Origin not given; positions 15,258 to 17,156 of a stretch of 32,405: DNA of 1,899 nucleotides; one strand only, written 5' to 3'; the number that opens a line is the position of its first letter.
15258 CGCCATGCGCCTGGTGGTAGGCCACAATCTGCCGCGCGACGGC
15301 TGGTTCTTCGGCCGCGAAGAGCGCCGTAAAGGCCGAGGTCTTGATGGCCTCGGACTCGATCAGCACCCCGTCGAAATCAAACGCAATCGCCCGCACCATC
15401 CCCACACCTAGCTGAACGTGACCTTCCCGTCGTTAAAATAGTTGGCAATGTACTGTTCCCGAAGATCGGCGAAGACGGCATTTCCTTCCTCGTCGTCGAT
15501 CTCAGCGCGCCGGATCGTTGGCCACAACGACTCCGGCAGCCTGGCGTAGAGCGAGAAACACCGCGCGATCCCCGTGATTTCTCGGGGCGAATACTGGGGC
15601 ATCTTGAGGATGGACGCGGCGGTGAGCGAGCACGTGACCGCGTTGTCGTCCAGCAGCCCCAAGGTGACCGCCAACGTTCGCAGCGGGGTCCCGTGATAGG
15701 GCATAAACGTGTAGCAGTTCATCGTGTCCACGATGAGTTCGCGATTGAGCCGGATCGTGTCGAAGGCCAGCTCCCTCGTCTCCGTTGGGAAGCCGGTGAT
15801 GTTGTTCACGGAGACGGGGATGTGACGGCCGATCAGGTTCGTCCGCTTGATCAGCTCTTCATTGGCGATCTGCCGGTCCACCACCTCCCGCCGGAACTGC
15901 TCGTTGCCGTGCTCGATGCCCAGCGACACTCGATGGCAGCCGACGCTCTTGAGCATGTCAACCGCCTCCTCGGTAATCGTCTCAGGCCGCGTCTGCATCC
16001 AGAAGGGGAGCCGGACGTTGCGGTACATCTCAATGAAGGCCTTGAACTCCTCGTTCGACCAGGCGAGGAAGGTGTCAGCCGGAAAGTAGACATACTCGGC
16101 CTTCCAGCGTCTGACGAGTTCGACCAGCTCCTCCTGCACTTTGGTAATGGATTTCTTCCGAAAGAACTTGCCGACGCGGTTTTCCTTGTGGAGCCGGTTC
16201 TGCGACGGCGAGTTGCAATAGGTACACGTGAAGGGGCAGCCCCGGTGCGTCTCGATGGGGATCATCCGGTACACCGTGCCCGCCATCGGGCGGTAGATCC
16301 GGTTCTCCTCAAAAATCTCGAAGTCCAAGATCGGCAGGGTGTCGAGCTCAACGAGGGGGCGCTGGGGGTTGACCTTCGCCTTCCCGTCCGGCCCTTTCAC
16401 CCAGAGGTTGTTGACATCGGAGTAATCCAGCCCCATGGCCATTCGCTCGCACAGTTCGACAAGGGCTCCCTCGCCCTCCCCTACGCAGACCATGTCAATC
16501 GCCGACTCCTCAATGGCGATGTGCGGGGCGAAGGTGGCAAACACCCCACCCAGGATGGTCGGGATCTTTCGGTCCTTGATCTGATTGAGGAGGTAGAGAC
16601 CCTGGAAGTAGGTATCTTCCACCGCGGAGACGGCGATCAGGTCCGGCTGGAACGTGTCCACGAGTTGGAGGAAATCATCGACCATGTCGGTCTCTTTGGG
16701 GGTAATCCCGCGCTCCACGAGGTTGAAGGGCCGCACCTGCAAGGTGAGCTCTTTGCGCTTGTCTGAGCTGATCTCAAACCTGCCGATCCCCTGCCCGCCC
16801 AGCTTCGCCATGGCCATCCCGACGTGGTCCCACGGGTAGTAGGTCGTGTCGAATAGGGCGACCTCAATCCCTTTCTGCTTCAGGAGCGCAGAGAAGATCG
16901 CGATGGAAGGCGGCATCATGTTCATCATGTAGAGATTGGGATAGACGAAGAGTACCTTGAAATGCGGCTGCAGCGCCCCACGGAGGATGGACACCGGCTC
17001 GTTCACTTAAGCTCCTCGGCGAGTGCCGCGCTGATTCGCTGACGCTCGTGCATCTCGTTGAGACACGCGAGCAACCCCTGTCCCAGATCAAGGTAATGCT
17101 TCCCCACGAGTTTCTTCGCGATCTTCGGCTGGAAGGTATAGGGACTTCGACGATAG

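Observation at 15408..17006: A second, paralogous B12-radical SAM enzyme in a different sub-module (between an extended SDR and a HAD hydrolase)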

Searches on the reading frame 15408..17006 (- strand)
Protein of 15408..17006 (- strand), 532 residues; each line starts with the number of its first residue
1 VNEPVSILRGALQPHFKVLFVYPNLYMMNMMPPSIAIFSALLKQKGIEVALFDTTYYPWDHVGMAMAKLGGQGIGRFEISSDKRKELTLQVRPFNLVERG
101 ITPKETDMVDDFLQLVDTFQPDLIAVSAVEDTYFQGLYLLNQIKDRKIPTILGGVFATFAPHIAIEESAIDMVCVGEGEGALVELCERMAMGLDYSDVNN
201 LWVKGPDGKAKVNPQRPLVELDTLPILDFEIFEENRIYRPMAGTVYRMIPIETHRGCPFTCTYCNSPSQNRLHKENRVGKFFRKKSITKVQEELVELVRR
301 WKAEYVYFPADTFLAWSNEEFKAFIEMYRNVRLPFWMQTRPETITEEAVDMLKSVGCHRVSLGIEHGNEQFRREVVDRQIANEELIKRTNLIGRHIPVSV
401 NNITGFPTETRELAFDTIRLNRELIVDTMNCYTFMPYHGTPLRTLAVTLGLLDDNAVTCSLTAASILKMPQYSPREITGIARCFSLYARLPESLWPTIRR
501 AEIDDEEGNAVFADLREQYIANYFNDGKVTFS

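Call 4: search_protein_families(library=pfam, proteins=[window:15408-17006:-], max_evalue=0.001)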
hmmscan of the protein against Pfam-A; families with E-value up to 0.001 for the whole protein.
window:15408-17006:- (532 aa): 2 families
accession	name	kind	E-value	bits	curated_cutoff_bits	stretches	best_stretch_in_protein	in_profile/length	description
PF04055.27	Radical_SAM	-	9.4e-22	78.4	29.5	1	251-414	1-159/166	Radical SAM superfamily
PF02310.24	B12-binding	-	4.8e-13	49.4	32.1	1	107-185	39-120/121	B12 binding domain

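Call 9: search_protein_families(library=ncbifam, proteins=[window:15408-17006:-], max_evalue=0.001)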
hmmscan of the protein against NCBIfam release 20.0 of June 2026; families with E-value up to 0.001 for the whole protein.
window:15408-17006:- (532 aa): 26 families (the best 25 are shown)
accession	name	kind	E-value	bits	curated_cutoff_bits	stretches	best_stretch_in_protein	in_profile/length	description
TIGR03471.1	HpnJ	equivalog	1.2e-26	93.7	577.6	1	103-505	53-450/472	hopanoid biosynthesis associated radical SAM protein HpnJ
TIGR04013.1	B12_SAM_MJ_1487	hypoth_equivalog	3.9e-25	88.5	251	1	113-444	35-355/382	TIGR04013 family B12-binding domain/radical SAM domain-containing protein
TIGR02026.1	BchE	equivalog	1.2e-22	80.4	481.35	1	114-442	57-383/497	magnesium-protoporphyrin IX monomethyl ester anaerobic oxidative cyclase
TIGR04072.2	rSAM_ladder_B12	equivalog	1.7e-21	76.4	360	1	139-454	89-380/443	lipid biosynthesis B12-binding/radical SAM protein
TIGR04479.1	bcpD_PhpK_rSAM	subfamily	6.3e-21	74.3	600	1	176-431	178-416/504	PhpK family radical SAM P-methyltransferase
TIGR03975.1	rSAM_ocin_1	subfamily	1.4e-19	70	281.85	1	106-412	114-418/606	RiPP maturation radical SAM C-methyltransferase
TIGR04295.1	B12_rSAM_oligo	hypoth_equivalog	6.7e-19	67.9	400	1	141-456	95-392/422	TIGR04295 family B12-binding domain-containing radical SAM protein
NF050148.1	rSAM_ApyD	equivalog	9.3e-19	67.2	750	1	120-420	74-362/645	RiPP biosynthesis radical SAM protein ApyD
TIGR04014.1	B12_SAM_MJ_0865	equivalog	3.5e-18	65.6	360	1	139-460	60-371/434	methyl-coenzyme M reductase glutamine C-methyltransferase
NF038361.1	rSAM_Sden_1168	equivalog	2.4e-13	49.5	575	1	115-476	135-503/560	Sden_1168 family B12-binding radical SAM P-methyltransferase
TIGR04385.1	B12_rSAM_cofa1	equivalog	4.4e-12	46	450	1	148-410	100-350/438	B12 lower ligand biosynthesis radical SAM protein BzaD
TIGR04367.1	HpnR_B12_rSAM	equivalog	2.7e-10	39.4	650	1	109-440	49-367/490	hopanoid C-3 methylase HpnR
NF033712.0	B12_rSAM_KedN5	subfamily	1.7e-09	36.4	700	1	114-265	56-212/624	KedN5 family methylcobalamin-dependent radical SAM C-methyltransferase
NF033070.1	rSAM_AprD4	equivalog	2.2e-09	36.7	500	1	238-455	188-399/456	AprD4 family radical SAM diol-dehydratase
TIGR04107.1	rSAM_HutW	equivalog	7.9e-08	31.5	400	1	257-445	49-241/419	heme anaerobic degradation radical SAM methyltransferase ChuW/HutW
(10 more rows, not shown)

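Call 10: find_homologous_proteins(query=window:15408-17006:-, max_evalue=1e-10)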
Query window:15408-17006:- (532 aa): 2822 proteins with E <= 1e-10 among 8000 candidates; the best 120 are listed.
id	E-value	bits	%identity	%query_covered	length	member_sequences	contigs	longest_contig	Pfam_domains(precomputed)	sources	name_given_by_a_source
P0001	0.0e+0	1220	100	99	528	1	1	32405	PF04055.28,PF02310.25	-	-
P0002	0.0e+0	1027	81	100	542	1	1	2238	PF04055.28,PF02310.25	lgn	-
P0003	0.0e+0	1017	83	97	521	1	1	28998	PF04055.28,PF02310.25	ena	-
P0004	1.1e-294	996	81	98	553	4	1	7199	PF04055.28,PF02310.25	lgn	-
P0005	1.3e-291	986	80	97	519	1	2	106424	PF04055.28,PF02310.25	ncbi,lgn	-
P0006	2.7e-288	975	82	95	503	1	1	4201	PF04055.28,PF02310.25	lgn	-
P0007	6.0e-285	964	78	99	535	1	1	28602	PF04055.28,PF02310.25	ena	-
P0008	8.4e-285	963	78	98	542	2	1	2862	PF04055.28,PF02310.25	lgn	-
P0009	9.2e-282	953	79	97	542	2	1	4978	PF04055.28,PF02310.25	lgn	-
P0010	1.7e-281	953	77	98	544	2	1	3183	PF04055.28,PF02310.25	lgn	-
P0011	2.7e-280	949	77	97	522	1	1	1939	PF04055.28,PF02310.25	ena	-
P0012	2.9e-280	948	77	98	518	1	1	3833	PF04055.28,PF02310.25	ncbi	-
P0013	3.6e-279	945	77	97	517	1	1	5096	PF04055.28,PF02310.25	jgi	jgi:anaerobic magnesium-protoporphyrin IX monomethyl ester cyclase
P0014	2.0e-278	942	76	97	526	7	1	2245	PF04055.28,PF02310.25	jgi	-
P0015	9.8e-278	940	77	97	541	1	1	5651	PF04055.28,PF02310.25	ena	-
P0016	1.3e-277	940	77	97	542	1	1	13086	PF04055.28,PF02310.25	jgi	jgi:radical SAM superfamily enzyme YgiQ (UPF0313 family)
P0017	1.9e-277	939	77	98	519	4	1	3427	PF04055.28,PF02310.25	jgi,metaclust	metaclust:\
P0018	1.4e-276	936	77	97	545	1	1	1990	PF04055.28,PF02310.25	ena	-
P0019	2.2e-276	936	76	97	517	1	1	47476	PF04055.28,PF02310.25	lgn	-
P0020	3.5e-276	935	76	97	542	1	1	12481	PF04055.28,PF02310.25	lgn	-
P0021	7.2e-276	934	75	97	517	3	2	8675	PF04055.28,PF02310.25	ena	-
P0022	7.2e-275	931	78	94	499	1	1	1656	PF04055.28,PF02310.25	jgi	-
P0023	2.8e-274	929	76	97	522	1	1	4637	PF04055.28,PF02310.25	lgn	-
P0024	2.1e-273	926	75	100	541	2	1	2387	PF04055.28,PF02310.25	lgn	-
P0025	1.6e-272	923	76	97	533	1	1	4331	PF04055.28,PF02310.25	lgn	-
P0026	1.4e-270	916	74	98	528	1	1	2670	PF04055.28,PF02310.25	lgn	-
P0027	1.7e-270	916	72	99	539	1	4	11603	PF04055.28,PF02310.25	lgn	-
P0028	8.7e-270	914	74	97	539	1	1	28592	PF04055.28,PF02310.25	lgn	-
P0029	3.5e-268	909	75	97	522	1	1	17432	PF04055.28,PF02310.25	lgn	-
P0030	3.0e-264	896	74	97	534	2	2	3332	PF04055.28,PF02310.25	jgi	jgi:anaerobic magnesium-protoporphyrin IX monomethyl ester cyclase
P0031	7.4e-264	894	73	97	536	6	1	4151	PF04055.28,PF02310.25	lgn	-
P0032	8.0e-264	894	71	98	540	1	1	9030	PF04055.28,PF02310.25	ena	-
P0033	6.4e-254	862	69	98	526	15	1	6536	PF04055.28,PF02310.25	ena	-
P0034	3.0e-252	856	70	97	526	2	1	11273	PF04055.28,PF02310.25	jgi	jgi:anaerobic magnesium-protoporphyrin IX monomethyl ester cyclase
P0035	2.5e-249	846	69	97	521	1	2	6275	PF04055.28,PF02310.25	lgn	-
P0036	4.4e-247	839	71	97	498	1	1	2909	PF04055.28,PF02310.25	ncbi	-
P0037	5.5e-242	822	67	98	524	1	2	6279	PF04055.28,PF02310.25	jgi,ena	-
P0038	6.7e-230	782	65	97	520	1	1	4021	PF04055.28,PF02310.25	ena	-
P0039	8.7e-220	749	74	80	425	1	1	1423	PF04055.28,PF02310.25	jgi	jgi:radical SAM superfamily enzyme YgiQ (UPF0313 family)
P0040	3.0e-182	625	53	97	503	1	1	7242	PF04055.28,PF02310.25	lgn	-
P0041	3.9e-181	621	54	97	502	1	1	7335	PF04055.28,PF19864.6,PF02310.25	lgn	-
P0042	2.2e-179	616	53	97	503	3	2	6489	PF04055.28,PF02310.25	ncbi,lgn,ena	-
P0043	4.0e-178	611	76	66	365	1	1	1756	PF04055.28,PF02310.25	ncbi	-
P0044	4.7e-176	605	53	97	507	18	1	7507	PF04055.28,PF02310.25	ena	-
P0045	8.5e-176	604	53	97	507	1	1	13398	PF04055.28,PF02310.25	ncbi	-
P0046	1.0e-175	603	52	96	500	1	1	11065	PF04055.28,PF02310.25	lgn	-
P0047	2.4e-175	602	53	96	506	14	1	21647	PF04055.28,PF02310.25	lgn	-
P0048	5.2e-175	601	53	97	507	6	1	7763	PF04055.28,PF02310.25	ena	-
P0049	1.1e-174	600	54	96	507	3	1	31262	PF04055.28,PF02310.25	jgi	-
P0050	6.3e-174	598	54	96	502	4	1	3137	PF04055.28,PF02310.25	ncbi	-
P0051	1.7e-173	596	51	97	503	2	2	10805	PF04055.28,PF02310.25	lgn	-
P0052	1.2e-172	593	53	97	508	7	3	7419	PF04055.28,PF02310.25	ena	-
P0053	1.5e-172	593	54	95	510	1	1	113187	PF04055.28,PF02310.25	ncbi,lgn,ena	-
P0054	3.4e-172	592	52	97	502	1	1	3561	PF04055.28,PF02310.25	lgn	-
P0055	1.6e-171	590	53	95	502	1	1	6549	PF04055.28,PF02310.25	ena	-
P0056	2.6e-171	589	52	96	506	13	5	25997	PF04055.28,PF02310.25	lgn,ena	-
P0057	1.8e-170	586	52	96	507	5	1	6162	PF04055.28,PF02310.25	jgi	-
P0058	3.5e-170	585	52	96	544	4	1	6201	PF04055.28,PF02310.25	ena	-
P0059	1.3e-169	583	52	94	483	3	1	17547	PF04055.28,PF02310.25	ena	-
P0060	2.5e-169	582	52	95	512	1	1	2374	PF04055.28,PF02310.25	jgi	jgi:tRNA A37 methylthiotransferase MiaB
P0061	2.8e-169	582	51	96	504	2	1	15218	PF04055.28,PF02310.25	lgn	-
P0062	3.2e-169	582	52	96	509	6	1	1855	PF04055.28,PF02310.25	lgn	-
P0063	5.6e-169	581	52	95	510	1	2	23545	PF04055.28,PF02310.25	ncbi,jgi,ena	-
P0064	1.4e-168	580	52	96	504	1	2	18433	PF04055.28,PF19864.6,PF02310.25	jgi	-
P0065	1.8e-168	580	52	96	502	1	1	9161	PF04055.28,PF02310.25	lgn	-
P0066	3.8e-168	579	52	95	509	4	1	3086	PF04055.28,PF02310.25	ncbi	-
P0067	1.7e-167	576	51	97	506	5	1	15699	PF04055.28,PF02310.25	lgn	-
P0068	2.0e-167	576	49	96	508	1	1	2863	PF04055.28,PF02310.25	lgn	-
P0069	3.6e-167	575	52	97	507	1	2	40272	PF04055.28,PF02310.25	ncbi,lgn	-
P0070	4.5e-167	575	54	96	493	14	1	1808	PF04055.28,PF02310.25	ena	-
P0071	1.2e-166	574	52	97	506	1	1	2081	PF04055.28,PF02310.25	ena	-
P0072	1.3e-166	573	52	95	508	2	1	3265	PF04055.28,PF02310.25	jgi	jgi:radical SAM superfamily enzyme YgiQ (UPF0313 family)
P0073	3.2e-166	572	52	97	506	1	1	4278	PF04055.28,PF02310.25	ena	-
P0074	3.5e-166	572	52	97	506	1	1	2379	PF04055.28,PF02310.25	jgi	-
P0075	3.5e-166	572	53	96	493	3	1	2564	PF04055.28,PF02310.25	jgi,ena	-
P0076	4.2e-166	572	52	96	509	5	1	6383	PF04055.28,PF02310.25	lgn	-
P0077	4.4e-166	572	51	97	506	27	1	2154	PF04055.28,PF02310.25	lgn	-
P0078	4.4e-166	572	52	97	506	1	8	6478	PF04055.28,PF02310.25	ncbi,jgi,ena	jgi:radical SAM superfamily enzyme YgiQ (UPF0313 family)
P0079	7.8e-166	571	52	96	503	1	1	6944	PF04055.28,PF02310.25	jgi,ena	-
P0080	8.9e-166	571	51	97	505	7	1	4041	PF04055.28,PF02310.25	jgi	-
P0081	1.1e-165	570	52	94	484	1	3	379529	PF04055.28,PF02310.25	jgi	-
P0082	1.1e-165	570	51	97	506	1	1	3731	PF04055.28,PF02310.25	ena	-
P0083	1.5e-165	570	52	97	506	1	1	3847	PF04055.28,PF02310.25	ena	-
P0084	1.5e-165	570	51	97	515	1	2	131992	PF04055.28,PF02310.25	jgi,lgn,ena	-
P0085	2.1e-165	569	52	96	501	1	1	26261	PF04055.28,PF02310.25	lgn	-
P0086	2.4e-165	569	51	93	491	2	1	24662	PF04055.28,PF02310.25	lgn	-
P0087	2.9e-165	569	51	97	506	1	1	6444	PF04055.28,PF02310.25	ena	-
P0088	3.1e-165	569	51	97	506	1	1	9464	PF04055.28,PF02310.25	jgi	jgi:radical SAM superfamily enzyme YgiQ (UPF0313 family)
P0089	6.9e-165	568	51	95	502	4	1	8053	PF04055.28,PF02310.25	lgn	-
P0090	1.3e-164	567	52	96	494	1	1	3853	PF04055.28,PF02310.25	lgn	-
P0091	2.1e-164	566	51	96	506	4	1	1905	PF04055.28,PF02310.25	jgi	-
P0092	2.2e-164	566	52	95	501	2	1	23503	PF04055.28,PF02310.25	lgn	-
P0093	3.1e-164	566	52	97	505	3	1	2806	PF04055.28,PF02310.25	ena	-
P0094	3.3e-164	566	51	96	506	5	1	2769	PF04055.28,PF02310.25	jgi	jgi:radical SAM superfamily enzyme YgiQ (UPF0313 family)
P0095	4.8e-164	565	51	96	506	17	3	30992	PF04055.28,PF02310.25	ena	-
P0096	6.9e-164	564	50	97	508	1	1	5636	PF04055.28,PF02310.25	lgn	-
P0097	7.9e-164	564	51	96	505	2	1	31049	PF04055.28,PF02310.25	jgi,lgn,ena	-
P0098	1.1e-163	564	51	96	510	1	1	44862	PF04055.28,PF02310.25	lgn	-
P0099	1.1e-163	564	52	95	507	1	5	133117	PF04055.28,PF02310.25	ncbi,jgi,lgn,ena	jgi:radical SAM superfamily enzyme YgiQ (UPF0313 family)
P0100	2.0e-163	563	51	96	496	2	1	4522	PF04055.28,PF02310.25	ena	-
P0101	3.4e-163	562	50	96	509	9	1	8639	PF04055.28,PF02310.25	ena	-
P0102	7.6e-163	561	49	98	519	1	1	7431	PF04055.28,PF02310.25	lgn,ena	-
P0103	9.0e-163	561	51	96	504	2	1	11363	PF04055.28,PF02310.25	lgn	-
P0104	1.2e-162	560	50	95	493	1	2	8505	PF04055.28,PF02310.25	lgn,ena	-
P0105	1.5e-162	560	52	96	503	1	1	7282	PF04055.28,PF02310.25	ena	-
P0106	3.4e-162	559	50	96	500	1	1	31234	PF04055.28,PF02310.25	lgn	-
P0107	3.4e-162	559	49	95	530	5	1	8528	PF04055.28,PF02310.25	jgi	-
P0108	3.7e-162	559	50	95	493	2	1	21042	PF04055.28,PF02310.25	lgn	-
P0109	4.5e-162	558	49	97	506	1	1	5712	PF04055.28,PF02310.25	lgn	-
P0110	4.6e-162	558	50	95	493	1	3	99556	PF04055.28,PF02310.25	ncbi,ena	-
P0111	5.3e-162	558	51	95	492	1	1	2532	PF04055.28,PF02310.25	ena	-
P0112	5.5e-162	558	51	96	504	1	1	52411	PF04055.28,PF02310.25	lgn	-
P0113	8.0e-162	558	51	95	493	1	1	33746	PF04055.28,PF02310.25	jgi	-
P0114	1.5e-161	557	49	96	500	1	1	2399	PF04055.28,PF02310.25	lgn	-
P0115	2.0e-161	556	49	96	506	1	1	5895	PF04055.28,PF02310.25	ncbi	-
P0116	2.4e-161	556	51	96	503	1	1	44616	PF04055.28,PF02310.25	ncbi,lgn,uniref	ncbi:MAG TPA: B12-binding domain-containing radical SAM protein [Candidatus Wunengus sp. YC65]|unire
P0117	3.5e-161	556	50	97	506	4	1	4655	PF04055.28,PF02310.25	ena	-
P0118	4.1e-161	555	49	96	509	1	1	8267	PF04055.28,PF02310.25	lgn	-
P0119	4.6e-161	555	52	96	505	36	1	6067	PF04055.28,PF02310.25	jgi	-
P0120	5.6e-161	555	51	96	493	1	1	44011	PF04055.28,PF02310.25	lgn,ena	-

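Call 11: search_solved_structures(query=window:15408-17006:-, max_evalue=0.01, show_alignments=2)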
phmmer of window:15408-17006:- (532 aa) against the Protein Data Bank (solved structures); distinct sequences matched with E-value up to 0.01: 8.
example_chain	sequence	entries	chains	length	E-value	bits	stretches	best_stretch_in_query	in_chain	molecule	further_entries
9ccb_A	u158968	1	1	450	1.3e-12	50.4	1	151-444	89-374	Radical SAM core domain-containing protein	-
6fd2_B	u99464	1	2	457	3.9e-09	38.9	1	328-455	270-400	Putative apramycin biosynthetic oxidoreductase 4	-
2qgq_A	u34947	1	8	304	5.1e-06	28.6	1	253-441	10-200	Protein TM_1862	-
4jc0_A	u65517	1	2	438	1e-05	27.6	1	252-441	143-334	Ribosomal protein S12 methylthiotransferase RimO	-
9p2u_A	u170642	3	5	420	0.00013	24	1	256-444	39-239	Radical S-adenosylmethionine methyltransferase NocN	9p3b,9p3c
6wte_A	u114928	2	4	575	0.00053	22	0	147-368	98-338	B12-binding domain-containing protein | Tryptophan-C2-methyltransferase containing B12-binding domain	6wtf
5ul2_A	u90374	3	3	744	0.0008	21.4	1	115-268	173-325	OxsB protein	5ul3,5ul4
7kdx_A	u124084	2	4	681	0.00095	21.1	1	119-269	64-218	Methyltransferase TokK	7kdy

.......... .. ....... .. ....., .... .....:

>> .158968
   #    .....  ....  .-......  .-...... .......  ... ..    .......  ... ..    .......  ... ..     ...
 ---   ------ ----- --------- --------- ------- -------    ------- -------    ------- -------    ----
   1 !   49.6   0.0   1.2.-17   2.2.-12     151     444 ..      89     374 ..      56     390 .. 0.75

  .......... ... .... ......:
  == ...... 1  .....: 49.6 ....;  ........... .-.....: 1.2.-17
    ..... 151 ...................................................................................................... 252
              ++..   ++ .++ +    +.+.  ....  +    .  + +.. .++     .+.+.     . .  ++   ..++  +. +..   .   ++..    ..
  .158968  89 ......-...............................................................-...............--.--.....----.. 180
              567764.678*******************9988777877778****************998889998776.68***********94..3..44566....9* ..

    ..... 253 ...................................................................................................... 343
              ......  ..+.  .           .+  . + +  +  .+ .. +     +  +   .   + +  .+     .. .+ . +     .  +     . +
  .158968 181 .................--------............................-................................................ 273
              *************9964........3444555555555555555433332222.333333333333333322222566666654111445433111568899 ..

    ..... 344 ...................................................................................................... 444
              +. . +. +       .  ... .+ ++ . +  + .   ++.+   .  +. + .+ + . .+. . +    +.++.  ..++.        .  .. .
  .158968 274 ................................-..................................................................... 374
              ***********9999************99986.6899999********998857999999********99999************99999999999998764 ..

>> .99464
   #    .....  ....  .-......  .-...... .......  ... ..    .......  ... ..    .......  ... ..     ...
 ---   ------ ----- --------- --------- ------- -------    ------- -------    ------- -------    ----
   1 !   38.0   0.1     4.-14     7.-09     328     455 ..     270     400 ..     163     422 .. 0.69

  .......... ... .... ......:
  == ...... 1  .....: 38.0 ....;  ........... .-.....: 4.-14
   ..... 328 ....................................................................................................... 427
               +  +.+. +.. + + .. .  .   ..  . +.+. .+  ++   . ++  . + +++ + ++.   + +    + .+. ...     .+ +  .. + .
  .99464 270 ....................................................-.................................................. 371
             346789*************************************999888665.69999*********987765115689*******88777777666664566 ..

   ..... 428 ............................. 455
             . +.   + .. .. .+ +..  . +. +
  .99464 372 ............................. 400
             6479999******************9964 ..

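Call 12: find_related_loci(query=window:15408-17006:-, collection=genome_contigs, flank=10000)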
Query window:15408-17006:- (532 aa) in genome_contigs; peptide patterns used: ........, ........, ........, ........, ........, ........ (x = any residue, [..] = any of these).
62 stretches matched a pattern; 3 encode a relative of the query (tblastn E <= 1e-3); 3 distinct loci.
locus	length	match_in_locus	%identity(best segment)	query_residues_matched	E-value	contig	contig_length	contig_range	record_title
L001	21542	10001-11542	80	16-532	0e+0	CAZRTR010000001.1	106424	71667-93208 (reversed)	MAG TPA_asm: uncultured Planctomycetia bacterium isolate ERP125453_co1_528 genome assembly, contig: NODE_89_length_10642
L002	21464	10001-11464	43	17-523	1e-132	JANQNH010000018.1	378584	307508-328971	MAG: Candidatus Nanoarchaeia archaeon isolate PL23a_bin.24 k99_6263341, whole genome shotgun sequence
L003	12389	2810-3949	23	79-452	1e-15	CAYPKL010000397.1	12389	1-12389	MAG TPA_asm: uncultured Rikenellaceae bacterium isolate binchicken_co255_353 genome assembly, contig: k141_2162499, whol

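Call 13: find_encoding_contigs(protein=P0005, flank=10000, max_places=2)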
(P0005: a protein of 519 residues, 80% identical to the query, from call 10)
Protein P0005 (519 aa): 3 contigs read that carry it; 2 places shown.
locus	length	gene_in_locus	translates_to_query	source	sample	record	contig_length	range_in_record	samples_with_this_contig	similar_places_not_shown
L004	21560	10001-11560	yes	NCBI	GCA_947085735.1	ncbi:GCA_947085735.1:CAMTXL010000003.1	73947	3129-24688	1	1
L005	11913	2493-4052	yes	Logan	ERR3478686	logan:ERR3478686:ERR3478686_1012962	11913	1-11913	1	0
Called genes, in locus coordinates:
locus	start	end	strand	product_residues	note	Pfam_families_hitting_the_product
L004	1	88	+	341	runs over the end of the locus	PF01973:MptE-like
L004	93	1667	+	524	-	PF02310:B12-binding, PF04055:Radical_SAM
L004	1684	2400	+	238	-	PF00551:Formyl_trans_N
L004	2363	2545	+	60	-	-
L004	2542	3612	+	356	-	PF00571:CBS, PF00483:NTP_transferase, PF12804:NTP_transf_3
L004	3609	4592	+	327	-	PF01073:3Beta_HSD, PF01370:Epimerase, PF02719:Polysacc_synt_2, PF04321:RmlD_sub_bind, PF05368:NmrA, PF07993:NAD_binding_4, PF16363:GDP_Man_Dehyd, PF13460:NAD_binding_10, +2 more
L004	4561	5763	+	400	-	PF01041:DegT_DnrJ_EryC1, PF00155:Aminotran_1_2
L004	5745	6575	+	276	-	PF05050:Methyltransf_21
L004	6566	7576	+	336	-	PF04055:Radical_SAM, PF13186:SPASM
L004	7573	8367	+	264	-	PF02348:CTP_transf_3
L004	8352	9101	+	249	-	PF00106:adh_short, PF23441:SDR (weak), PF01370:Epimerase (faint), PF08659:KR, PF13561:adh_short_C2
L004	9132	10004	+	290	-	PF01073:3Beta_HSD, PF01370:Epimerase, PF02719:Polysacc_synt_2, PF04321:RmlD_sub_bind, PF05368:NmrA, PF07993:NAD_binding_4 (faint), PF13460:NAD_binding_10, PF16363:GDP_Man_Dehyd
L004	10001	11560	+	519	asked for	PF02310:B12-binding, PF04055:Radical_SAM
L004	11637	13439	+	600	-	-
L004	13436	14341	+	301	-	PF01073:3Beta_HSD (weak), PF01370:Epimerase, PF04321:RmlD_sub_bind, PF07993:NAD_binding_4 (faint), PF16363:GDP_Man_Dehyd, PF02719:Polysacc_synt_2 (weak)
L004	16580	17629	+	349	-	PF04055:Radical_SAM, PF13186:SPASM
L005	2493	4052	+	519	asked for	PF02310:B12-binding, PF04055:Radical_SAM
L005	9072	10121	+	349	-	PF04055:Radical_SAM, PF13186:SPASM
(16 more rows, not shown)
